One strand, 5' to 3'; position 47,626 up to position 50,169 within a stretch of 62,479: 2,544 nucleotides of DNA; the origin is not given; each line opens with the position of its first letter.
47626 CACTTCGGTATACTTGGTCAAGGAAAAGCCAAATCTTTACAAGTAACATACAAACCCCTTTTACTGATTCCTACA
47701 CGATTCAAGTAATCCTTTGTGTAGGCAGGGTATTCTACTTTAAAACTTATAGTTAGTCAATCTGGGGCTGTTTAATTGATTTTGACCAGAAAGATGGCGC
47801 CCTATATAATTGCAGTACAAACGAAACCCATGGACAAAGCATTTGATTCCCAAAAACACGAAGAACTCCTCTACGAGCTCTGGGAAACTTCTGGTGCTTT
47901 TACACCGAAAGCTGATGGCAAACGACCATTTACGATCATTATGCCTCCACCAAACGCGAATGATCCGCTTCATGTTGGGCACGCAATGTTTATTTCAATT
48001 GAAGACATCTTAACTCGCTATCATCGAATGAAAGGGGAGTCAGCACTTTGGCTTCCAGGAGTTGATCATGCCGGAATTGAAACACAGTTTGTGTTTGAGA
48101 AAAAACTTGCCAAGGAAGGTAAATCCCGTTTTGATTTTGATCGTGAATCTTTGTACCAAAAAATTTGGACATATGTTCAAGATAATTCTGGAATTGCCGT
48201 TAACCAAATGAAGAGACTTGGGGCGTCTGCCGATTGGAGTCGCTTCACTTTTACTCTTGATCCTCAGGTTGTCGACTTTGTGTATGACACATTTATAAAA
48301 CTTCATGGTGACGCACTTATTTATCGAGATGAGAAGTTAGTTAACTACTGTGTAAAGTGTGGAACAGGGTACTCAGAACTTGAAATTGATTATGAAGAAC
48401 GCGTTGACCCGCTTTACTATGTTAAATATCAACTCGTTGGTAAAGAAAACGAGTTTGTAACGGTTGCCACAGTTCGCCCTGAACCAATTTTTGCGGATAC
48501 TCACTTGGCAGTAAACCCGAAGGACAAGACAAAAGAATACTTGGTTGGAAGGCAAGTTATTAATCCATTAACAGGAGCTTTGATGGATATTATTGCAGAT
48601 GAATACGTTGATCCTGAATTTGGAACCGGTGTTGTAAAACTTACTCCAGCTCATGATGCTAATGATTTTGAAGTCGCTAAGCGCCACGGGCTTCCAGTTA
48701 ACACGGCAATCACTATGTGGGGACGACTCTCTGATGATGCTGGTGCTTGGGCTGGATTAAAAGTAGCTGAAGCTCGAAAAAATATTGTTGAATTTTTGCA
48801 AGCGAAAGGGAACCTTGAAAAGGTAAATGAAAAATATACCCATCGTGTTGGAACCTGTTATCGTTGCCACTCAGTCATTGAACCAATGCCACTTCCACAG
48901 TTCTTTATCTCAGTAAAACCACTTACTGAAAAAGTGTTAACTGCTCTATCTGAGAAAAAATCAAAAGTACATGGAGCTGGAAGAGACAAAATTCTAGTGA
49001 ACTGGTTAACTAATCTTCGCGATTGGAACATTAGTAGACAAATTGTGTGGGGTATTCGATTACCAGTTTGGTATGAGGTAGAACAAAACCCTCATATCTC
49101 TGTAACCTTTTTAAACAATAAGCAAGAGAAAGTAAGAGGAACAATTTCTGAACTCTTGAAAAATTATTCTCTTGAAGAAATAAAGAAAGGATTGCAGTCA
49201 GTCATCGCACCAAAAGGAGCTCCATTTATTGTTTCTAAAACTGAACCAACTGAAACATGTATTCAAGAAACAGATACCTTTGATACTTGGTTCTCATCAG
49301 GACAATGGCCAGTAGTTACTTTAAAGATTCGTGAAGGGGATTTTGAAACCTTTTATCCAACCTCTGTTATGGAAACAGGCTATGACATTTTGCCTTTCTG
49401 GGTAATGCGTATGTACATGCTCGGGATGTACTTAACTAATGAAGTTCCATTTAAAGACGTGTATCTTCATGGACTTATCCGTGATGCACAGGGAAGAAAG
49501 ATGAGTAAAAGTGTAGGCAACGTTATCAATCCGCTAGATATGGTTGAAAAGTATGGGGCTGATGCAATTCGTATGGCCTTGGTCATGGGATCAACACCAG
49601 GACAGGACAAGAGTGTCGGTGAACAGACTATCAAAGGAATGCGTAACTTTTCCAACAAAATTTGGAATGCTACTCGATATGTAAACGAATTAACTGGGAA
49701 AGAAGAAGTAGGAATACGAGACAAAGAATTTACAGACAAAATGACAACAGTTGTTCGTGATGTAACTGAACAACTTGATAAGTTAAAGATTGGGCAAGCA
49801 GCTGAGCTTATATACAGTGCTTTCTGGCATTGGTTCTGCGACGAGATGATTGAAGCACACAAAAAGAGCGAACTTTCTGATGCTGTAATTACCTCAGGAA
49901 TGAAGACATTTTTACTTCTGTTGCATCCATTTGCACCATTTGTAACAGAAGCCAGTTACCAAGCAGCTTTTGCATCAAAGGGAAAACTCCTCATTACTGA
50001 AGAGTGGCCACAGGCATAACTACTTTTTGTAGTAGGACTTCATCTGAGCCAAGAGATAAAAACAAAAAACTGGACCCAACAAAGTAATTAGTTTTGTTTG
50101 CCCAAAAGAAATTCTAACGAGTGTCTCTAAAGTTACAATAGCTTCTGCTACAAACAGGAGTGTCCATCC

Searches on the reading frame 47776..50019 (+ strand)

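Call 45: search_protein_families(library=pfam, proteins=[window:47776-50019:+], max_evalue=0.00001)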
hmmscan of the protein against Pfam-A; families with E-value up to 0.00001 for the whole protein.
window:47776-50019:+ (747 aa): 4 families
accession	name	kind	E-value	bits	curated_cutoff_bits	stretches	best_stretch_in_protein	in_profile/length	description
PF00133.28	tRNA-synt_1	-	1.1e-117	393.7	22.7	1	32-612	2-411/414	tRNA synthetases class I (I, L, M and V)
PF09334.17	tRNA-synt_1g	-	4e-20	72.4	20.1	1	57-204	6-135/391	tRNA synthetases class I (M)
PF08264.19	Anticodon_1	-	4.4e-17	62.8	25.1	1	649-746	1-106/148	Anticodon-binding domain of tRNA ligase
PF13603.12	tRNA-synt_1_2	-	5.6e-11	42.7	25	1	252-314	80-142/185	Leucyl-tRNA synthetase, editing domain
